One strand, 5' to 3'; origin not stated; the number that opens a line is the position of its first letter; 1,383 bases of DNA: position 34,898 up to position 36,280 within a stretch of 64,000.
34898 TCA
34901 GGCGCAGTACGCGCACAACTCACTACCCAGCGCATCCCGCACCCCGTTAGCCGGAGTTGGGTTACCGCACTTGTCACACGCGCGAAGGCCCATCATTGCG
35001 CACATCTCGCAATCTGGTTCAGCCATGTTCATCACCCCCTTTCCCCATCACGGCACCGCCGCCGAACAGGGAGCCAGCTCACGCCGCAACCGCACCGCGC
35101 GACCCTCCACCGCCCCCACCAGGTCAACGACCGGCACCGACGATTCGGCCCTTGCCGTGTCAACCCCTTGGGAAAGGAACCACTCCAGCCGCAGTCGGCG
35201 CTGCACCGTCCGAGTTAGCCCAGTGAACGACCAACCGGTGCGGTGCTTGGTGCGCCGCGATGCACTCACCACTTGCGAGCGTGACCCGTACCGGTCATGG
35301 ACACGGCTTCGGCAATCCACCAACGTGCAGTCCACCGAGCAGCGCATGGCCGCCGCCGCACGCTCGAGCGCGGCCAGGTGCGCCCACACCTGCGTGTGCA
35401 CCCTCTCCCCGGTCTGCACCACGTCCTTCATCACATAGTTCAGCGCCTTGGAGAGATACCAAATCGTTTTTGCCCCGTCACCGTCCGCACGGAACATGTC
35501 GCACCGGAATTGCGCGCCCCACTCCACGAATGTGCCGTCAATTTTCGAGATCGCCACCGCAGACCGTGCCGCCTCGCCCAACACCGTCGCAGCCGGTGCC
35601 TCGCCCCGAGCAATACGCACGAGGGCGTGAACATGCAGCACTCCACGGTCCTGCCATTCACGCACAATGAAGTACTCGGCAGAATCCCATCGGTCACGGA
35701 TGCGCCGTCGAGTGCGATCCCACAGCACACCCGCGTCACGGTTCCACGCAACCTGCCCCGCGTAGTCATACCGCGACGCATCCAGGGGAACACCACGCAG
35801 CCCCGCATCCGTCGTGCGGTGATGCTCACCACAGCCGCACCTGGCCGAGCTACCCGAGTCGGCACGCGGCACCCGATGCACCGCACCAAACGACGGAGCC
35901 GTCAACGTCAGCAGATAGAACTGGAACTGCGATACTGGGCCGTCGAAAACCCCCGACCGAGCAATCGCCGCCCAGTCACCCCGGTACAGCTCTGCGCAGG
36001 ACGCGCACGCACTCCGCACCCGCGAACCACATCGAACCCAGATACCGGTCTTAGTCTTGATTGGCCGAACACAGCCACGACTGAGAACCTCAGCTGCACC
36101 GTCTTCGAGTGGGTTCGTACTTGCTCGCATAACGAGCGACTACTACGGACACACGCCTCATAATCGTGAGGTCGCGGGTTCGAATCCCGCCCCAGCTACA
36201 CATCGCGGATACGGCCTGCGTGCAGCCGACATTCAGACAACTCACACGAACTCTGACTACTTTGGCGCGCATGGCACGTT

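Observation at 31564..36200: Minimal (4.6 kb) Rep+Int integrative element inserted in tRNA-Met, bounded by 44-bp perfect direct repeats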

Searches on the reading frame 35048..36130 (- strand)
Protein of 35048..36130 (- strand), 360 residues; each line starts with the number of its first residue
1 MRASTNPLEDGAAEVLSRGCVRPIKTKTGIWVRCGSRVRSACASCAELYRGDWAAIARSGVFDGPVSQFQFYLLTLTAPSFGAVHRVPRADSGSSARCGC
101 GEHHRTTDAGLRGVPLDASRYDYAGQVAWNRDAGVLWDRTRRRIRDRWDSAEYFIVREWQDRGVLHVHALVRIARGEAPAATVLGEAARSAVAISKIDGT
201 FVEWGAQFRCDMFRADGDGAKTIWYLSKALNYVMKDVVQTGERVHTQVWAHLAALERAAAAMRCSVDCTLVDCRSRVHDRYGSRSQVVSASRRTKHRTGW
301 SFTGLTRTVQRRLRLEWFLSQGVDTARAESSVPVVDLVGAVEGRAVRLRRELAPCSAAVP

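Call 6: search_protein_families(library=pfam, proteins=[window:35048-36130:-], max_evalue=0.01)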
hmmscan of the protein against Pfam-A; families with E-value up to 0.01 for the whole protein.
window:35048-36130:- (360 aa): 2 families
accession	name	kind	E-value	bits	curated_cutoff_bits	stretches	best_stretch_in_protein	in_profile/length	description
PF20199.4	RepSA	-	1.2e-34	120.7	34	1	28-299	47-369/438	Replication initiator protein, pSAM2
PF23343.2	REP_ORF2-G2P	-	1e-06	29.4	27.8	1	131-190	17-61/99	Replication-associated protein ORF2/G2P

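Call 7: search_protein_families(library=padloc, proteins=[window:35048-36130:-], max_evalue=0.01)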
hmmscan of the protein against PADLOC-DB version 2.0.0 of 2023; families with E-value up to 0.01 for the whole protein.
window:35048-36130:- (360 aa): 0 families

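Call 10: search_protein_families(library=ncbifam, proteins=[window:35048-36130:-], max_evalue=0.01)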
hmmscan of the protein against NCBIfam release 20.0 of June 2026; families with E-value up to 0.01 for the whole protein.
window:35048-36130:- (360 aa): 1 family
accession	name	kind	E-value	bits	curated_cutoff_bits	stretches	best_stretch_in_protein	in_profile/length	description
NF041486.1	rep_init_RepSA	equivalog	2.5e-24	86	700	1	30-181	65-231/443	replication initiator protein RepSA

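Call 11: search_protein_families(library=phrogs, proteins=[window:35048-36130:-], max_evalue=0.01)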
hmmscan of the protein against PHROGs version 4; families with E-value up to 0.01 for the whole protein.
window:35048-36130:- (360 aa): 1 family
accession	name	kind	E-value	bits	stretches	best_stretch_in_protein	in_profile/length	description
phrog_3419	-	DNA, RNA and nucleotide metabolism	0.0021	18.7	1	136-174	125-162/289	rolling circle DNA replication initiation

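Call 12: find_homologous_proteins(query=window:35048-36130:-, max_evalue=0.00001)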
Query window:35048-36130:- (360 aa): 480 proteins with E <= 0.00001 among 8000 candidates; the best 120 are listed.
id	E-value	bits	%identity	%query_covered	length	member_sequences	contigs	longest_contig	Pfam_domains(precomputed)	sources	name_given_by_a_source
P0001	1.8e-179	615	76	100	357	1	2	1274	PF20199.5,PF23343.3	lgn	-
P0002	8.4e-179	612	76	100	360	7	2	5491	PF20199.5,PF23343.3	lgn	-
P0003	9.8e-178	609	76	100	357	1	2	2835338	PF20199.5,PF23343.3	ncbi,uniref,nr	ncbi:hypothetical protein FVA74_12635 [Salinibacterium sp. dk2585]|uniref:replication initiator n=1 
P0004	1.3e-177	609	76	100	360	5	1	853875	PF20199.5,PF23343.3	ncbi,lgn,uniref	ncbi:replication initiator [Parafrigoribacterium humi]|uniref:replication initiator n=1 Tax=Parafrig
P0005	2.1e-177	608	74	100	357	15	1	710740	PF20199.5,PF23343.3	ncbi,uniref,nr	ncbi:hypothetical protein I6E81_12475 [Salinibacterium sp. NG22]|uniref:replication initiator n=1 Ta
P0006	1.7e-176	605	76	99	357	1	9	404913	PF20199.5,PF23343.3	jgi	jgi:hypothetical protein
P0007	1.1e-175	602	74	100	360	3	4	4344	PF20199.5,PF23343.3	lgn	-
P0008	2.6e-175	601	76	100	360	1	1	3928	PF20199.5,PF23343.3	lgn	-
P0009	5.0e-175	600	75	100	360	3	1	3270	PF20199.5,PF23343.3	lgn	-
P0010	2.0e-174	598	74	100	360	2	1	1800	PF20199.5,PF23343.3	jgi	jgi:hypothetical protein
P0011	2.1e-174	598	74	100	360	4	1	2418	PF20199.5,PF23343.3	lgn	-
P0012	3.6e-174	597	73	100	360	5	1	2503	PF20199.5,PF23343.3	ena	-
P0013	6.7e-174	596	76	98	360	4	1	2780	PF20199.5,PF23343.3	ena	-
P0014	1.4e-173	595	75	100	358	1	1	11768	PF20199.5,PF23343.3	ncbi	-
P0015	6.3e-173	593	75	100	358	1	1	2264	PF20199.5,PF23343.3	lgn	-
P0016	3.4e-172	591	74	99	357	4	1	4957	PF20199.5,PF23343.3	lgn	-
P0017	1.1e-171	589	75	98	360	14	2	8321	PF20199.5,PF23343.3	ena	-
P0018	3.5e-171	587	73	100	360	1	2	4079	PF20199.5,PF23343.3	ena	-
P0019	5.3e-171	587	76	98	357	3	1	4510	PF20199.5,PF23343.3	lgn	-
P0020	5.8e-171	587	71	100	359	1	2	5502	PF20199.5,PF23343.3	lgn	-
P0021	1.3e-170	586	74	100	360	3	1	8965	PF20199.5,PF23343.3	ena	-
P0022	2.2e-170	585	73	100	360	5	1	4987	PF20199.5,PF23343.3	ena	-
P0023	5.1e-170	584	73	99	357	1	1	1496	PF20199.5,PF23343.3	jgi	jgi:hypothetical protein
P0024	7.2e-170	583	74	100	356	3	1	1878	PF20199.5,PF23343.3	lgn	-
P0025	6.0e-169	580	78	89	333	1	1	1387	PF20199.5,PF23343.3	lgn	-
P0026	3.6e-168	577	75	98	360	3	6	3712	PF20199.5,PF23343.3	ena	-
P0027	3.4e-166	571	72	100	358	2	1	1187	PF20199.5,PF23343.3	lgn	-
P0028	9.1e-166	570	71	100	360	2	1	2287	PF20199.5,PF23343.3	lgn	-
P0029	3.3e-165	568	72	100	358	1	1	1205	PF20199.5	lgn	-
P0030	1.0e-164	566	72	100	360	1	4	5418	PF20199.5,PF23343.3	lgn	-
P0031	1.3e-163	562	71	100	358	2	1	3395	PF20199.5,PF23343.3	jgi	jgi:hypothetical protein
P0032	1.7e-163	562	71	100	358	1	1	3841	PF20199.5,PF23343.3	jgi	jgi:hypothetical protein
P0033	5.4e-163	560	72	98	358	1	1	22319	PF20199.5,PF23343.3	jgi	jgi:hypothetical protein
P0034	6.5e-162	557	75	91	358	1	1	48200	PF20199.5,PF23343.3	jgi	jgi:hypothetical protein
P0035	3.3e-160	551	69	98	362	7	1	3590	PF20199.5,PF23343.3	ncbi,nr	ncbi:MAG TPA: replication initiator [bacterium]|nr:replication initiator [bacterium]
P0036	3.1e-156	538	69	100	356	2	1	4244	PF20199.5,PF23343.3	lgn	-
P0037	1.5e-155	536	69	98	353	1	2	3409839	PF20199.5,PF23343.3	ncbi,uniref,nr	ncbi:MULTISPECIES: replication initiator [unclassified Microbacterium]|uniref:replication initiator 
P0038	1.6e-155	536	71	98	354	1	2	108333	PF20199.5,PF23343.3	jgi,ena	-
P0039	3.7e-155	535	69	98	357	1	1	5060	PF20199.5,PF23343.3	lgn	-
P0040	6.0e-155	534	69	98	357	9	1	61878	PF20199.5,PF23343.3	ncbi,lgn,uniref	ncbi:replication initiator [Microbacterium sp.]|uniref:replication initiator n=1 Tax=Microbacterium 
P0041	1.4e-154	533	69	97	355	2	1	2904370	PF20199.5,PF23343.3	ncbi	ncbi:replication initiator [Agromyces sp. NPDC055661]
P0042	1.5e-154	533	69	100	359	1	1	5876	PF20199.5,PF23343.3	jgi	-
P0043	2.0e-154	532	70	98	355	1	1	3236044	PF20199.5,PF23343.3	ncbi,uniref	ncbi:replication initiator [Microbacterium sp. PA5]|uniref:replication initiator n=1 Tax=Microbacter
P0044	5.7e-154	531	70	98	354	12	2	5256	PF20199.5,PF23343.3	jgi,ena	-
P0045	7.8e-154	530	70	98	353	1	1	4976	PF20199.5,PF23343.3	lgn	-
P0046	9.2e-154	530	71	97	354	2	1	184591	PF20199.5,PF23343.3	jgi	jgi:hypothetical protein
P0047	1.1e-153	530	69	98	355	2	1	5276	PF20199.5,PF23343.3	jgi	jgi:hypothetical protein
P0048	1.4e-153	530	68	100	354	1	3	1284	PF20199.5,PF23343.3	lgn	-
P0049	2.3e-153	529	68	100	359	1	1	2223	PF20199.5,PF23343.3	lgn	-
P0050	7.5e-153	527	70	98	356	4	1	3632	PF20199.5,PF23343.3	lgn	-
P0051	2.3e-152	526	69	97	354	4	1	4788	PF20199.5,PF23343.3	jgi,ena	-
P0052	2.3e-152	525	66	100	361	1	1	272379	PF20199.5,PF23343.3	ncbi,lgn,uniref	ncbi:replication initiator [Microbacterium sp. NPDC096154]|uniref:replication initiator n=1 Tax=Micr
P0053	2.4e-152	525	68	100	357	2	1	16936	PF20199.5,PF23343.3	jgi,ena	-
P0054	3.5e-152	525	68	100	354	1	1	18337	PF20199.5,PF23343.3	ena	-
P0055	5.9e-152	524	69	98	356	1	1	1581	PF20199.5,PF23343.3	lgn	-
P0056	7.4e-152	524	66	100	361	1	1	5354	PF20199.5,PF23343.3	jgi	jgi:hypothetical protein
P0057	1.5e-151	523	71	88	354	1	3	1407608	PF20199.5,PF23343.3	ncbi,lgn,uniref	ncbi:replication initiator [Microbacterium sp. NPDC077644]|uniref:replication initiator n=1 Tax=Micr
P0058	1.8e-151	523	68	98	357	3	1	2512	PF20199.5,PF23343.3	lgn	-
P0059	1.9e-151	522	69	96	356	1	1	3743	PF20199.5,PF23343.3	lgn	-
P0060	2.0e-151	522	73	91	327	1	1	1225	PF20199.5,PF23343.3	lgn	-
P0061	6.8e-151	521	72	87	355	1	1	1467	PF20199.5,PF23343.3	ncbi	-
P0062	7.7e-151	520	65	100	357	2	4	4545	PF20199.5,PF23343.3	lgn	-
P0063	5.7e-149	514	68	98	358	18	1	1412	PF20199.5,PF23343.3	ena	-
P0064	6.4e-149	514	66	100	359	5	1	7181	PF20199.5,PF23343.3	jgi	jgi:hypothetical protein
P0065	2.5e-148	512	68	98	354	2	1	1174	PF20199.5,PF23343.3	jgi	jgi:hypothetical protein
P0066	3.1e-148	512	66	100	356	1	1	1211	PF20199.5,PF23343.3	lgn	-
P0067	5.4e-148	511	67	93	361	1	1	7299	PF20199.5,PF23343.3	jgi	jgi:hypothetical protein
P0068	1.0e-147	510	69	94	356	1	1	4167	PF20199.5,PF23343.3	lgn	-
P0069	3.1e-147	509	66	100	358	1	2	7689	PF20199.5,PF23343.3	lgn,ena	-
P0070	4.1e-147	508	67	98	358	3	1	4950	PF20199.5,PF23343.3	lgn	-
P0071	6.7e-147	507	66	100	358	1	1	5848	PF20199.5,PF23343.3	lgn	-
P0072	7.7e-147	507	69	95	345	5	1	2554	PF20199.5,PF23343.3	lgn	-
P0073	1.3e-146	507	67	98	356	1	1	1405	PF20199.5,PF23343.3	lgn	-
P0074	2.2e-146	506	68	98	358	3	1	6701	PF20199.5,PF23343.3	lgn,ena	-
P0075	2.9e-146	505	67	96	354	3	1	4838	PF20199.5,PF23343.3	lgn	-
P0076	4.2e-146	505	66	100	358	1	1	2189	PF20199.5,PF23343.3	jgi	jgi:hypothetical protein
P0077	5.1e-146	505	66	100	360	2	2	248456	PF20199.5,PF23343.3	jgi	jgi:hypothetical protein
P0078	5.8e-146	504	72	86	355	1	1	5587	PF20199.5,PF23343.3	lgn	-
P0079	6.8e-146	504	67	96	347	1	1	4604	PF20199.5,PF23343.3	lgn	-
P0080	8.0e-146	504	69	98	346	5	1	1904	PF20199.5,PF23343.3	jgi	jgi:hypothetical protein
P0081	8.9e-146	504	68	95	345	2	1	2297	PF20199.5,PF23343.3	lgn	-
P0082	1.4e-145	503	66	98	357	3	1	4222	PF20199.5,PF23343.3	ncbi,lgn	-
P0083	2.0e-145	503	64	96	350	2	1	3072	PF20199.5,PF23343.3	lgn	-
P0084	2.2e-145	503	65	100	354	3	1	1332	PF20199.5,PF23343.3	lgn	-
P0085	3.4e-145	502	68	90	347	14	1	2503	PF20199.5,PF23343.3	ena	-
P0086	4.0e-145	502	67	98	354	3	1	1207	PF20199.5,PF23343.3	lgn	-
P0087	5.7e-145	501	64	100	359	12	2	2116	PF20199.5,PF23343.3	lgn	-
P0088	8.5e-145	501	65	100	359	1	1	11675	PF20199.5,PF23343.3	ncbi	-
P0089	9.6e-145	500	69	89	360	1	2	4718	PF20199.5,PF23343.3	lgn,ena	-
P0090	1.2e-144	500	67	98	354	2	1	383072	PF20199.5,PF23343.3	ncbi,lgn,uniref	ncbi:replication initiator [Rathayibacter caricis]|uniref:replication initiator n=1 Tax=Rathayibacte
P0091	2.6e-144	499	65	100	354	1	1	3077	PF20199.5,PF23343.3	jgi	jgi:hypothetical protein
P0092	3.3e-144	499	67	97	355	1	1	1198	PF20199.5,PF23343.3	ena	-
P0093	4.8e-144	498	67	98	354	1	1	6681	PF20199.5,PF23343.3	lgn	-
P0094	7.1e-144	498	64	100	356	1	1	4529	PF20199.5,PF23343.3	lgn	-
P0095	7.5e-144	497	66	96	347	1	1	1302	PF20199.5,PF23343.3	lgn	-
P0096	9.1e-144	497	66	96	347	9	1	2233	PF20199.5,PF23343.3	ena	-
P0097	1.2e-143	497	67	97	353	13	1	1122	PF20199.5,PF23343.3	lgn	-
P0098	1.3e-143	497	68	90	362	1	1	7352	PF20199.5,PF23343.3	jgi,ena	-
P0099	1.6e-143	496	63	100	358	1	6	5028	PF20199.5,PF23343.3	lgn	-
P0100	2.6e-143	496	67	92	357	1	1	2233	PF20199.5,PF23343.3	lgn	-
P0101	5.7e-143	495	66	91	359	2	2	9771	PF20199.5,PF23343.3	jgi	-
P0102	1.3e-142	493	65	93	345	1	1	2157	PF20199.5,PF23343.3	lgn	-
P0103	2.9e-142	492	68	87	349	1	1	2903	PF20199.5,PF23343.3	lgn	-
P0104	3.5e-142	492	64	99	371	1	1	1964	PF20199.5,PF23343.3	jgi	jgi:hypothetical protein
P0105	4.0e-142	492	65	100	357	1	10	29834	PF20199.5,PF23343.3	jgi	jgi:hypothetical protein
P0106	4.3e-142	492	72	85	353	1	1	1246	PF20199.5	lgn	-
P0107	6.2e-142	491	69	88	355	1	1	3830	PF20199.5,PF23343.3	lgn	-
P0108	6.4e-142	491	65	95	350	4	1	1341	PF20199.5,PF23343.3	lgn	-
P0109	7.6e-142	491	69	87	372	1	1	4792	PF20199.5,PF23343.3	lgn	-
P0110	8.6e-142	491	66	98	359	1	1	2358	PF20199.5,PF23343.3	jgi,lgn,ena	-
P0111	1.3e-141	490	68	88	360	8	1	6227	PF20199.5,PF23343.3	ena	-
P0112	1.3e-141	490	62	100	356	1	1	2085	PF20199.5,PF23343.3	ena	-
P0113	2.9e-141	489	65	96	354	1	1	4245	PF20199.5,PF23343.3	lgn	-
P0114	7.1e-141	488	66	92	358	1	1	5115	PF20199.5,PF23343.3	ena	-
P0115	9.6e-141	487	65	94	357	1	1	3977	PF20199.5,PF23343.3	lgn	-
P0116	1.4e-140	487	72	86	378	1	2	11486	PF20199.5,PF23343.3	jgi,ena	-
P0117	2.6e-140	486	72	83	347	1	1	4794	PF20199.5,PF23343.3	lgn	-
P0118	6.1e-140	485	62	97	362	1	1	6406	PF20199.5,PF23343.3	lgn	-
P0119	1.7e-139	483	67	90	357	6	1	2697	PF20199.5,PF23343.3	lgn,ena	-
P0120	2.2e-139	483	65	94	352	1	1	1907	PF20199.5,PF23343.3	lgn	-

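Call 16: find_related_loci(query=A1, collection=genome_contigs, flank=10000)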
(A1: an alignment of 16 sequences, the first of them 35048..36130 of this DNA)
Query A1 (360 aa) in genome_contigs; peptide patterns used: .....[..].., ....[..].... (x = any residue, [..] = any of these).
139 stretches matched a pattern; 40 encode a relative of the query (tblastn E <= 1e-3); 40 distinct loci.
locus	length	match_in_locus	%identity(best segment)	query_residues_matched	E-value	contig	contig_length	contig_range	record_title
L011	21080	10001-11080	76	1-360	4e-171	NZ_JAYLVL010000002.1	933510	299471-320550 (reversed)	Lacisediminihabitans sp. H27-G8 NODE_2_length_933510_cov_49.818182, whole genome shotgun sequence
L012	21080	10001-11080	76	1-360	3e-167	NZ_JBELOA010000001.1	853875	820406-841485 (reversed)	Parafrigoribacterium humi strain SYSU BS000231 NODE_1_length_853875_cov_345.032703, whole genome shotgun sequence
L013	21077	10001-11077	75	1-360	1e-166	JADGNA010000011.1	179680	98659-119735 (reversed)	MAG: Salinibacterium sp. isolate N14CT NODE_30_length_179680_cov_18.930984, whole genome shotgun sequence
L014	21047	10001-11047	75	1-352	2e-161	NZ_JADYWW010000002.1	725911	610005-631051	Salinibacterium sp. SWN248 WN-248_scaffold2, whole genome shotgun sequence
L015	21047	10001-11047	74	1-352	8e-159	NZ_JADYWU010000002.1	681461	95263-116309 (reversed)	Salinibacterium sp. SWN167 WN-167_scaffold2, whole genome shotgun sequence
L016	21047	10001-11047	74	1-352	2e-156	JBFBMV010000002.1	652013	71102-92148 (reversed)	Rhodoglobus sp. NPDC076762 NPDC076762_74_B12.ctg-0002, whole genome shotgun sequence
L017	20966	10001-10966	77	1-321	1e-153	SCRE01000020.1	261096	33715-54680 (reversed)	MAG: Microbacteriaceae bacterium isolate FW021_bin.57 FW021_bin.57-56428, whole genome shotgun sequence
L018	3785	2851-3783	75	1-313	7e-147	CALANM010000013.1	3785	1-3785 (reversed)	MAG TPA_asm: uncultured Microbacterium sp. isolate SRR4028130_bin.17_CONCOCT_v1.1_MAG genome assembly, contig: ERZ795040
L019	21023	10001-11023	70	8-352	3e-142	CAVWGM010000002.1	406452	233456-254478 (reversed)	MAG: uncultured Actinomycetota bacterium isolate MFD01275.bin.1.178 genome assembly, contig: contig_32974, whole genome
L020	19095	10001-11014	65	12-352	4e-142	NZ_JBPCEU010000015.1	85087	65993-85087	Leucobacter sp. W1038 Scaffold15, whole genome shotgun sequence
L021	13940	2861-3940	69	1-358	1e-141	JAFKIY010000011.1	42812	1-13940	MAG: Micrococcales bacterium isolate SCN18_25_1_16_R5_B_65_20 SCN18_25_1_16_R5_B_scaffold_301, whole genome shotgun sequ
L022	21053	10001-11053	69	9-360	3e-139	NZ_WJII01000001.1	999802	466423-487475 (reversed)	Microbacterium sp. SYP-A9085 NODE_1, whole genome shotgun sequence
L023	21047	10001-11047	70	9-360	2e-138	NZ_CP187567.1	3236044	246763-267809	Microbacterium sp. PA5 chromosome, complete genome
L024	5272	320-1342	69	10-352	9e-138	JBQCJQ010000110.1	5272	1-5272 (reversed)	MAG: Humibacter sp. isolate bin994 k127_4498228, whole genome shotgun sequence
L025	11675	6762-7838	65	1-360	1e-136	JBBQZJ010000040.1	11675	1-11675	MAG: Actinomycetales bacterium isolate Co_metawrap_2215 Cmw_2215_k141_3205291_length_11675_cov_6.8452, whole genome shot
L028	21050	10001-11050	66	1-352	6e-134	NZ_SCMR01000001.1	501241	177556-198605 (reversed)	Microbacterium sp. 2FI NODE_1_length_501241_cov_55.679126, whole genome shotgun sequence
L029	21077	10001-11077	64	1-360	9e-134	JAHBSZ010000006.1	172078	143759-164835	MAG: Salinibacterium sp. isolate ACE_ACT13 ACT13_6, whole genome shotgun sequence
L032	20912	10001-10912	69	13-314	3e-130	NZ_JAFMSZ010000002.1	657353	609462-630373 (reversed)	Naasia sp. SYSU D00057 NODE_2_length_657353_cov_17.750008, whole genome shotgun sequence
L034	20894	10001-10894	71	19-314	5e-121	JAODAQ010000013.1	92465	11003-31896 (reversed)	MAG: Rhodoglobus sp. isolate RYN_70 scaffold_4124796, whole genome shotgun sequence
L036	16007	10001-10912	68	7-310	1e-117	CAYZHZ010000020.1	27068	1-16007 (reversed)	MAG TPA_asm: uncultured Salinibacterium sp. isolate SRP329715_co2_342 genome assembly, contig: NODE_3619_length_27068_co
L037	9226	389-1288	68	13-310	5e-128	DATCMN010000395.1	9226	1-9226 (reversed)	MAG TPA_asm: Naasia sp. isolate SMAG_U7150 k141_29789, whole genome shotgun sequence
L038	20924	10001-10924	60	12-321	1e-115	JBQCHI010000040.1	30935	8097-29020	MAG: Protaetiibacter sp. isolate bin715 k141_478249, whole genome shotgun sequence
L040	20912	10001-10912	65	19-317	4e-111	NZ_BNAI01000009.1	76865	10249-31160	Pseudolysinimonas yzui strain CGMCC 1.16548 sequence09, whole genome shotgun sequence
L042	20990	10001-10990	66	12-341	8e-142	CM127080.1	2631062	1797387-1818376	Leucobacter sp. W1153 chromosome, complete sequence, whole genome shotgun sequence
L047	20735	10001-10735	53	8-244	6e-75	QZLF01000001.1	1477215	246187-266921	MAG: Candidatus Leucobacter sulfamidivorax isolate GP Scaffold_01, whole genome shotgun sequence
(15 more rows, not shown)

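Call 25: search_protein_families(library=padloc, alignment_id=A2, max_evalue=0.0001)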
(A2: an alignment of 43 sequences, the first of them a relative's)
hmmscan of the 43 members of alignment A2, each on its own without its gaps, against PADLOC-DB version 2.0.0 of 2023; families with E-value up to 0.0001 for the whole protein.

A. member 1, L011:11542-12474:+ (310 aa): 13 families
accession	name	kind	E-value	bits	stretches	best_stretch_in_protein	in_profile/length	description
PDLC04938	PDC-S15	-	8.6e-24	82.4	1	23-214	47-215/276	-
PDLC04936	PDC-S15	-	3.7e-18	63.9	1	96-146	93-138/300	-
PDLC04937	PDC-S15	-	2.8e-17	61.2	1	38-221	35-196/254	-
PDLC04933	PDC-S15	-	5.6e-14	50.3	1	41-142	31-118/286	-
PDLC04927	PDC-S15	-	9.4e-14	49.1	1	94-128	84-118/422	-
PDLC04926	PDC-S15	-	2.1e-12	44.7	1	38-129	32-121/300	-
PDLC04932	PDC-S15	-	2.4e-09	35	1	22-127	25-140/324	-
PDLC04930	PDC-S15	-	2.7e-08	31.2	1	97-128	83-114/380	-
PDLC04931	PDC-S15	-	3.8e-08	31.5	1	36-128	61-158/282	-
PDLC04934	PDC-S15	-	2.6e-07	28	1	37-206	58-204/416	-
PDLC04929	PDC-S15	-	3.6e-07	28.3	1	95-137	91-133/308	-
PDLC04939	PDC-S15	-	4.5e-07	27.1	1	97-129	80-112/487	-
PDLC04940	PDC-S15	-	1.6e-05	22.6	0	28-128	45-155/280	-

B. families by the number of members that match (of 43 scanned): 202 families (the first 25 are shown)
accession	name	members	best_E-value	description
PDLC04178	HEC-01A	4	6.2e-91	-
PDLC04182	HEC-01A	4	6.8e-46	-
PDLC04175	HEC-01A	4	8.5e-36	-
PDLC04176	HEC-01A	4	7.6e-32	-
PDLC02980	AriA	4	2.3e-31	-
PDLC04135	mad3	4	1.5e-24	mads_3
PDLC02335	AbiLi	4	4.8e-22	AbiLi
PDLC02979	AriA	4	8.6e-19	-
PDLC02358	Old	4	1.2e-17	Old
PDLC00091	GajA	4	3.9e-16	AAA ATPase domain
PDLC03878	NsnB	4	8.1e-16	-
PDLC00096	GajA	4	8.7e-14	AAA ATPase domain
PDLC02981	AriAB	4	1.4e-13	-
PDLC02915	ATPase-Toprim_I-B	4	3.2e-13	-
PDLC00075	GajA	4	8.7e-13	AAA ATPase domain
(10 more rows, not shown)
